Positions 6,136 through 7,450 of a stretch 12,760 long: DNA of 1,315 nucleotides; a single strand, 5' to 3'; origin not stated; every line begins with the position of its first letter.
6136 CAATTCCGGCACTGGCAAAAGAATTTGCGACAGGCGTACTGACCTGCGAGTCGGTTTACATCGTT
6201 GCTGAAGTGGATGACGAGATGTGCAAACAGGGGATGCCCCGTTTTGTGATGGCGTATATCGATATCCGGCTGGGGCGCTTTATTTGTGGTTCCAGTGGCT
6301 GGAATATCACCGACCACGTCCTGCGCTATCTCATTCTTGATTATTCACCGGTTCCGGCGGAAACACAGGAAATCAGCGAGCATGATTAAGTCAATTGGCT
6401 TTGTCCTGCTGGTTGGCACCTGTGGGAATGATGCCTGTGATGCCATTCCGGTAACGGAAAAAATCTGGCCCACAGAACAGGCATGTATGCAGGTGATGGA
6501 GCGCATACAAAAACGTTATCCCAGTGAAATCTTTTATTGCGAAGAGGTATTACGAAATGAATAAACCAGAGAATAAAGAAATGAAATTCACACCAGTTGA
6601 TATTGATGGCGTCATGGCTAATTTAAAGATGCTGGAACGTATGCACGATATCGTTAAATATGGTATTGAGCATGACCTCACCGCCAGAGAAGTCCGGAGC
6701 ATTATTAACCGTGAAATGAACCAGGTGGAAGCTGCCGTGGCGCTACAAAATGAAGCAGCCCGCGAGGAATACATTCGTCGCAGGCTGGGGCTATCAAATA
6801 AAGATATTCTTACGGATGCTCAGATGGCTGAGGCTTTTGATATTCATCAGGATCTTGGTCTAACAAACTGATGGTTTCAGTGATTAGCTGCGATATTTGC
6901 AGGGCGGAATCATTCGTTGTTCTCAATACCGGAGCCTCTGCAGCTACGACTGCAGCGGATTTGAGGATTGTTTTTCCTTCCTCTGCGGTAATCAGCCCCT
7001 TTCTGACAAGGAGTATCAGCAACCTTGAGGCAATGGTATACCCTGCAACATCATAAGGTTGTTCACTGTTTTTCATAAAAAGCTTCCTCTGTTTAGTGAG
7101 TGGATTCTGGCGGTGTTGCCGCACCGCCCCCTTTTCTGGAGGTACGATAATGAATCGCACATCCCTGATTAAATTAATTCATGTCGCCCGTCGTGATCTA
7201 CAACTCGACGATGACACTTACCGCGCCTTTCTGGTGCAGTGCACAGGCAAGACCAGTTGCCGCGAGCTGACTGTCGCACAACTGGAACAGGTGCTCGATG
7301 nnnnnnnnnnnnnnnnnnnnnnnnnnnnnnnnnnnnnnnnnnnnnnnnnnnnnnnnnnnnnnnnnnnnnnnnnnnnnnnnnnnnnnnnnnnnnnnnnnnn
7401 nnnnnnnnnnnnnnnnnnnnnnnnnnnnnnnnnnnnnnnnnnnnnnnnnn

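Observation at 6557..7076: Convergent, 3'-overlapping gene pair with an opposite-strand 88-aa ORF inside a unidirectional operon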

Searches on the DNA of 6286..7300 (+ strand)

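Call 4: search_dna_similar(query=window:6286-7300:+, collection=phages, mode=near, max_rows=30)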
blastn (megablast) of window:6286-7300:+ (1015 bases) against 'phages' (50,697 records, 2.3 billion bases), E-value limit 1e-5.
Records with a match: 6; places in all: 6; records where one place covers at least 80% of the query: 0.
Best place of each record, by identity: 80-90% 5; 60-80% 1.
By first word of the organism name: Yersinia 3; Shigella 2; Escherichia 1.
By host as written in the record: Shigella flexneri serotype 4a 2; Yersinia pestis EV76-CN 2; Yersinia pestis 1; Escherichia coli C 1.
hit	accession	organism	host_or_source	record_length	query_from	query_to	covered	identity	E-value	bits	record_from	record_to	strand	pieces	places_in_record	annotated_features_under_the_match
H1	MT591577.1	Yersinia phage vB_YpM_Tongde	Yersinia pestis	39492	286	1015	72%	77.3%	3e-113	414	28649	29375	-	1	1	hypothetical protein (x3)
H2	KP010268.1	Shigella phage SfMu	Shigella flexneri serotype 4a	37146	741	1015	27%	85.1%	4e-72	278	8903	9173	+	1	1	hypothetical protein (x2)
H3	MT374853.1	Yersinia phage vB_YpM_5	Yersinia pestis EV76-CN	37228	741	1015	27%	85.1%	4e-72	278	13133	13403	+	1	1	hypothetical protein (x2)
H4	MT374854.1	Yersinia phage vB_YpM_6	Yersinia pestis EV76-CN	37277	741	1015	27%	85.1%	4e-72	278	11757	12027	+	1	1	hypothetical protein (x2)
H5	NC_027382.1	Shigella phage SfMu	Shigella flexneri serotype 4a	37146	741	1015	27%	85.1%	4e-72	278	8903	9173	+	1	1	regulatory protein GemA | hypothetical protein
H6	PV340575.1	Escherichia phage PhiR68_1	Escherichia coli C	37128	855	1015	16%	88.8%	3e-48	198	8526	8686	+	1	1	GemA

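Call 5: get_annotated_region(hit=H1, flank=3000)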
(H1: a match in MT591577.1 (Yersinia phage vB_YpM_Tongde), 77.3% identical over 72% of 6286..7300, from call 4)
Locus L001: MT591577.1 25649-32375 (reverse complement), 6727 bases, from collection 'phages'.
description: Yersinia phage vB_YpM_Tongde, complete genome.
organism: Yersinia phage vB_YpM_Tongde (NCBI taxid 2749429)
taxonomy: Viruses; Duplodnaviria; Heunggongvirae; Uroviricota; Caudoviricetes; Muvirus
host: Yersinia pestis; source: -; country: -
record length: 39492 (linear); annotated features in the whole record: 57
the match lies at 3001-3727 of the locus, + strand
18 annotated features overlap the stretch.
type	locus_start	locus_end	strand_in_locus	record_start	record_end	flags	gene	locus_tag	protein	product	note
CDS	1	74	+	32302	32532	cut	-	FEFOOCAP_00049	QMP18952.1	hypothetical protein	-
CDS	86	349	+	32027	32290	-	-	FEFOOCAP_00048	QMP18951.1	hypothetical protein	-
CDS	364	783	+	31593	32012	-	-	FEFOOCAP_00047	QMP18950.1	hypothetical protein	-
CDS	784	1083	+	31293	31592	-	-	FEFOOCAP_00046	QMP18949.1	hypothetical protein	-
CDS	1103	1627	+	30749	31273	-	-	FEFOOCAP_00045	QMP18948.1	hypothetical protein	-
CDS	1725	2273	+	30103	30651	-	-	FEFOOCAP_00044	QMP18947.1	hypothetical protein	-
CDS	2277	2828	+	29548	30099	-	-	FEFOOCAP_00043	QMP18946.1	hypothetical protein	-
CDS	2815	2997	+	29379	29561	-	-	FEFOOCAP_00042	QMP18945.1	hypothetical protein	-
CDS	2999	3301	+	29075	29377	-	-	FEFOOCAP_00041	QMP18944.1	hypothetical protein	-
CDS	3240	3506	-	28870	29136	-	-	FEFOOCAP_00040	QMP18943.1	hypothetical protein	-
CDS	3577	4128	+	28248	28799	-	-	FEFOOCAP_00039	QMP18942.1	hypothetical protein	-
CDS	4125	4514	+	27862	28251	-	-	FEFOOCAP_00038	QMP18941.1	hypothetical protein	-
CDS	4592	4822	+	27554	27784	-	-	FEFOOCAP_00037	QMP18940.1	hypothetical protein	-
CDS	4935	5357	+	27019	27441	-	-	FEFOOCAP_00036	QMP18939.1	hypothetical protein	-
CDS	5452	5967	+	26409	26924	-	rrrD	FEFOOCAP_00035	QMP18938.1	lysozyme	Lysozyme RrrD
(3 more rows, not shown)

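Call 6: get_annotated_region(hit=H5, flank=3000)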
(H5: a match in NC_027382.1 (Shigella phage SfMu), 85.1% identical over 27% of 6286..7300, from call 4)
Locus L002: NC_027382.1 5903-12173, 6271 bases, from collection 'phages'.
description: Enterobacteria phage SfMu, complete genome.
organism: Shigella phage SfMu (NCBI taxid 1567022)
taxonomy: Viruses; Duplodnaviria; Heunggongvirae; Uroviricota; Caudoviricetes; Muvirus; Muvirus SfMu
host: Shigella flexneri serotype 4a; source: -; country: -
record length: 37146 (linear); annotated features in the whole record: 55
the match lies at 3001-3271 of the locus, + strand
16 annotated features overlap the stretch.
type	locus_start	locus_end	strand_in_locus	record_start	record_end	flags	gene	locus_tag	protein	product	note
CDS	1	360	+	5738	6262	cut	-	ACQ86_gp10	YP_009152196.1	host nuclease inhibitor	-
CDS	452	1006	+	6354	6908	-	-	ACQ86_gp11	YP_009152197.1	DUF5420 family protein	-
CDS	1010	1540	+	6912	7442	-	-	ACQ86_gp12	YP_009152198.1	hypothetical protein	-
CDS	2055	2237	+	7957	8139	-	-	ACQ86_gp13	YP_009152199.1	hypothetical protein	-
CDS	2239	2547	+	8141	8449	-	-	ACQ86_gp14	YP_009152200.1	hypothetical protein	-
CDS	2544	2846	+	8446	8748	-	-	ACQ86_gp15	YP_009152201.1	hypothetical protein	-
CDS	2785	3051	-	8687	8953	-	-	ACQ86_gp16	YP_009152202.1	hypothetical protein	-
CDS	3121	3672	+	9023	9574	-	-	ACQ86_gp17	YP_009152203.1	regulatory protein GemA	-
CDS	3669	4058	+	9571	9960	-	-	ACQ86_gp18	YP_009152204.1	late transcriptional activator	-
CDS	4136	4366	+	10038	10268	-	-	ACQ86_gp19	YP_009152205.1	hypothetical protein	-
CDS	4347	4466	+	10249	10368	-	-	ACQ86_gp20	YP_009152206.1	hypothetical protein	-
CDS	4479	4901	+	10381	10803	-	-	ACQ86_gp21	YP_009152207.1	late transcriptional activator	-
CDS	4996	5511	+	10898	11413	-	-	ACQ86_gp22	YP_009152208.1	endolysin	-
CDS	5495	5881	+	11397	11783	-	-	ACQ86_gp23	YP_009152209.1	Rz-like spanin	-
CDS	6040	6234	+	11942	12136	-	-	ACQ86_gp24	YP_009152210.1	hypothetical protein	-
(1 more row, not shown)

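Call 12: search_dna_similar(query=window:6382-7300:+, collection=ecoli_genomes, mode=near, max_rows=30, rows=spread)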
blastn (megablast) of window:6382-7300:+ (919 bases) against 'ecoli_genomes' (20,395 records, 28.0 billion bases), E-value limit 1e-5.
Records with a match: 77; places in all: 87; records where one place covers at least 80% of the query: 27.
Genomes with a match: 76 of 5426; with a place that covers at least 80% of the query: 27. Places per genome that has any: lowest 1, median 1, highest 3. On chromosomes: 86 places; on plasmids: 1.
Best place of each record, by identity: >=99% 3; 95-99% 23; 90-95% 22; 80-90% 23; 60-80% 6.
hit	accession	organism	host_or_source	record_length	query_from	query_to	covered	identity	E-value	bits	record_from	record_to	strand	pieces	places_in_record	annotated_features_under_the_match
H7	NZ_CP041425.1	Escherichia coli strain STEC388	pig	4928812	1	919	100%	100.0%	0e+0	1698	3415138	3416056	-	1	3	hypothetical protein (x4) | phage protein GemA/Gp16 family protein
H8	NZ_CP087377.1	Escherichia coli strain RIVM_C019217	Homo sapiens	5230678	1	919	100%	96.6%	0e+0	1526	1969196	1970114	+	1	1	hypothetical protein (x4) | gp16 family protein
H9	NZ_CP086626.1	Escherichia coli strain RIVM_C037134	Homo sapiens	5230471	1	919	100%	96.6%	0e+0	1526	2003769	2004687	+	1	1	hypothetical protein (x4) | gp16 family protein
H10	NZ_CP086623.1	Escherichia coli strain RIVM_C037794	Homo sapiens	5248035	1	919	100%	96.6%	0e+0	1526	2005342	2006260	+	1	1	hypothetical protein (x4) | gp16 family protein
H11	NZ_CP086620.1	Escherichia coli strain RIVM_C039205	Homo sapiens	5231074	1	919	100%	96.6%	0e+0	1526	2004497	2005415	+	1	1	hypothetical protein (x4) | gp16 family protein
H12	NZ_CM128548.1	Escherichia coli strain MMC-J-0078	Homo sapiens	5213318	1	919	100%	96.6%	0e+0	1526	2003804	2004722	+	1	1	hypothetical protein (x4) | gp16 family protein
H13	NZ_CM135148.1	Escherichia coli strain 48956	Homo sapiens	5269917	1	919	100%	96.6%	0e+0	1526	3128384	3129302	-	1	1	hypothetical protein (x4) | gp16 family protein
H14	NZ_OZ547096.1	Escherichia coli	Homo sapiens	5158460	1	919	100%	96.6%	0e+0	1526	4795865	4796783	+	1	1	hypothetical protein (x4) | gp16 family protein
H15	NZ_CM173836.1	Escherichia coli strain 1424KP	Homo sapiens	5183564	1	919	100%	96.6%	0e+0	1526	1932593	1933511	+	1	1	hypothetical protein (x4) | gp16 family protein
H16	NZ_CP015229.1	Escherichia coli strain 06-00048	alfalfa sprout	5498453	1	919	100%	96.2%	0e+0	1504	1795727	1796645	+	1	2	hypothetical protein (x3) | gp16 family protein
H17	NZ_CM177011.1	Escherichia coli strain VL40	Homo sapiens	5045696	1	919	100%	94.9%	0e+0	1437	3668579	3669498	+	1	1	hypothetical protein (x4) | gp16 family protein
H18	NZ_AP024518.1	Escherichia coli strain E148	Equus caballus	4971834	190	919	79%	76.6%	7e-104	387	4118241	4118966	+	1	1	hypothetical protein (x3) | gp16 family protein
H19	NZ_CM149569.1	Escherichia coli strain MEI3O-23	Soil surface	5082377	190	919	79%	76.6%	7e-104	387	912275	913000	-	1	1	hypothetical protein (x3) | gp16 family protein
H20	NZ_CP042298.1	Escherichia coli strain RM9088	crow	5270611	1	919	40%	92.1%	3e-83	514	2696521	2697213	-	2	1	hypothetical protein (x3) | gp16 family protein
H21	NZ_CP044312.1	Escherichia coli strain RM13745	missing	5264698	1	919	39%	92.5%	2e-80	513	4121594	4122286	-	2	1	hypothetical protein (x3) | gp16 family protein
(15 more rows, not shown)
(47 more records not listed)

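Call 15: get_annotated_region(hit=H7, flank=7000)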
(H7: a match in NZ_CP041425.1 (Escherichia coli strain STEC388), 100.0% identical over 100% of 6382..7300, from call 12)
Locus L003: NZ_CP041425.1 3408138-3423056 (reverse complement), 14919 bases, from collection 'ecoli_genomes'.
description: Escherichia coli strain STEC388 chromosome, complete genome
organism: Escherichia coli strain STEC388 (NCBI taxid 562)
replicon: chromosome; assembly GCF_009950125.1
host: -; source: pig; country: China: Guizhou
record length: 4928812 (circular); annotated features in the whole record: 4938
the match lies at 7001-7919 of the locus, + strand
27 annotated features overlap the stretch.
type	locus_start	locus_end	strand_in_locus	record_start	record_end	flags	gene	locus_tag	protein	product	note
CDS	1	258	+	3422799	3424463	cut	glnS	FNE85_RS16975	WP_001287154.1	glutamine--tRNA ligase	-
CDS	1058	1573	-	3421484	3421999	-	-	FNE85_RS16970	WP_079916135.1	DNA-binding protein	-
CDS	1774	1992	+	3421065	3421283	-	-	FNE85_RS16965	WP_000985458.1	helix-turn-helix domain-containing protein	-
CDS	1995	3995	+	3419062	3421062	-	-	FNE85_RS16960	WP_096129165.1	transposase domain-containing protein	-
CDS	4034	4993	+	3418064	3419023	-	-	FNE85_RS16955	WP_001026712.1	AAA family ATPase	-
CDS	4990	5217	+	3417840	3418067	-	-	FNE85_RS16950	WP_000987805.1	hypothetical protein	-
CDS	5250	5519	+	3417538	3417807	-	-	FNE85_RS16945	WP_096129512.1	hypothetical protein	-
CDS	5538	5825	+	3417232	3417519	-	-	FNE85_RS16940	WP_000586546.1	hypothetical protein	-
CDS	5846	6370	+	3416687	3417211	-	-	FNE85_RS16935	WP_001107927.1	host-nuclease inhibitor Gam family protein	-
CDS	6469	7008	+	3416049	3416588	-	-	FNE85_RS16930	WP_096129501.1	hypothetical protein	-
CDS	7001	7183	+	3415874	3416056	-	-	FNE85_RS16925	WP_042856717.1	hypothetical protein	-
CDS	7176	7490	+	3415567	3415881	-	-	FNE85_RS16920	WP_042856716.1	hypothetical protein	-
CDS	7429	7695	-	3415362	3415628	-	-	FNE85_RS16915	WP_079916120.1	hypothetical protein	-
CDS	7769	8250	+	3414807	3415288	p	-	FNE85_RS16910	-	phage protein GemA/Gp16 family protein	frameshifted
CDS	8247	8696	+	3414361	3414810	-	-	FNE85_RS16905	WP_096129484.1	Mor transcription activator family protein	-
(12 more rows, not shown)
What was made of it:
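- Checked: Strand context: apart from the repressor upstream of ner, every other annotated gene from ner to the terminase is on the plus strand (call 15).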

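Call 54: get_annotated_region(hit=H6, flank=2000)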
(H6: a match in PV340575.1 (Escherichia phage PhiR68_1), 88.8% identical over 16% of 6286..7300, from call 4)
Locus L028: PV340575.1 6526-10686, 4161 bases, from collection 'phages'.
description: Escherichia phage PhiR68_1, complete genome.
organism: Escherichia phage PhiR68_1 (NCBI taxid 3416497)
taxonomy: Viruses
host: Escherichia coli C; source: -; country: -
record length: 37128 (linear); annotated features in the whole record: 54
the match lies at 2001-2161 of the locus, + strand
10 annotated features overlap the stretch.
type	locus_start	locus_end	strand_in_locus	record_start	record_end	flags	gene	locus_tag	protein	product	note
CDS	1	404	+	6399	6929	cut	-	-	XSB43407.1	hypothetical protein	hypothetical protein Mup11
CDS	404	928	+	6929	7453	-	-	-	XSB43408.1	hypothetical protein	hypothetical protein Mup12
CDS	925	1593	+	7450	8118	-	-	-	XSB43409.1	hypothetical protein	-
CDS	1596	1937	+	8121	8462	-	-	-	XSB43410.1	hypothetical protein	-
CDS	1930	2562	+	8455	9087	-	-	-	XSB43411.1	GemA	hypothetical protein Mup16, GemA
CDS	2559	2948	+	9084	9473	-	-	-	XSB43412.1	Mor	positive regulator of the middle operon Mup17, mor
CDS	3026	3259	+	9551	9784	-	-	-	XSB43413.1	hypothetical protein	hypothetical protein Mup18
CDS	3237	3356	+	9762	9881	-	-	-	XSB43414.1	hypothetical protein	hypothetical protein Mup20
CDS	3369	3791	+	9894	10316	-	-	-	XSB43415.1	hypothetical protein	hypothetical protein Mup21, positive regulator of late transcription protein C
CDS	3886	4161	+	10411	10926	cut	-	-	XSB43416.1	lysozyme R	-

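Call 55: get_annotated_region(hit=H20, flank=1500)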
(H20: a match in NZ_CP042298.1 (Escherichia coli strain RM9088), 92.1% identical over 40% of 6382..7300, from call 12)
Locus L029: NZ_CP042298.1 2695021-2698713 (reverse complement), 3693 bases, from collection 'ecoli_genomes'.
description: Escherichia coli strain RM9088 chromosome, complete genome
organism: Escherichia coli strain RM9088 (NCBI taxid 562)
replicon: chromosome; assembly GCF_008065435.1
host: crow; source: cloacal swab; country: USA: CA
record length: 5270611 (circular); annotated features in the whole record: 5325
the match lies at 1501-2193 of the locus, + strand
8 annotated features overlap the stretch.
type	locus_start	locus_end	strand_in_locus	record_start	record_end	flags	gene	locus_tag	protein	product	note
CDS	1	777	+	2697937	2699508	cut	-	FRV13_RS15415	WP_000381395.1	IS66-like element ISCro1 family transposase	-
CDS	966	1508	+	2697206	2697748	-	-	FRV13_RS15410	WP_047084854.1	hypothetical protein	-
CDS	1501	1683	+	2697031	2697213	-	-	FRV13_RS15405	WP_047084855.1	hypothetical protein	-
CDS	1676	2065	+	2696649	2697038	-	-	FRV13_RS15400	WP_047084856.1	hypothetical protein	-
CDS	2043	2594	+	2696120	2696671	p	-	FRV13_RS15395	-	gp16 family protein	internal stop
CDS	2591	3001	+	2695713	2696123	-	-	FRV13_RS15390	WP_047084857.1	Mor transcription activator family protein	-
CDS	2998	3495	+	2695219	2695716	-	-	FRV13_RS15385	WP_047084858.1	hypothetical protein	-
CDS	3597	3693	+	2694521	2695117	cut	-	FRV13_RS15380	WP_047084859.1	glycoside hydrolase family 108 protein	-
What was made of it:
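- On Moron (autonomous accessory cassette of temperate phages): Absent, together with gp14, from PhiR68_1 and the RM9088 prophage (calls 54, 55).
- The whole gp14/gp15 module is absent from PhiR68_1 and a prophage of E. coli RM9088 (calls 54, 55).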

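Call 104: search_rna_families(source=window, start=6400, end=7300, threshold=evalue, max_evalue=1)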
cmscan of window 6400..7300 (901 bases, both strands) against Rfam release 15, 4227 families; matches with E-value up to 1: 0.
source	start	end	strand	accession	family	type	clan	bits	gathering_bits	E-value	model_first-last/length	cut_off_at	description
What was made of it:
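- Tried and rejected: Rfam (call 104).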
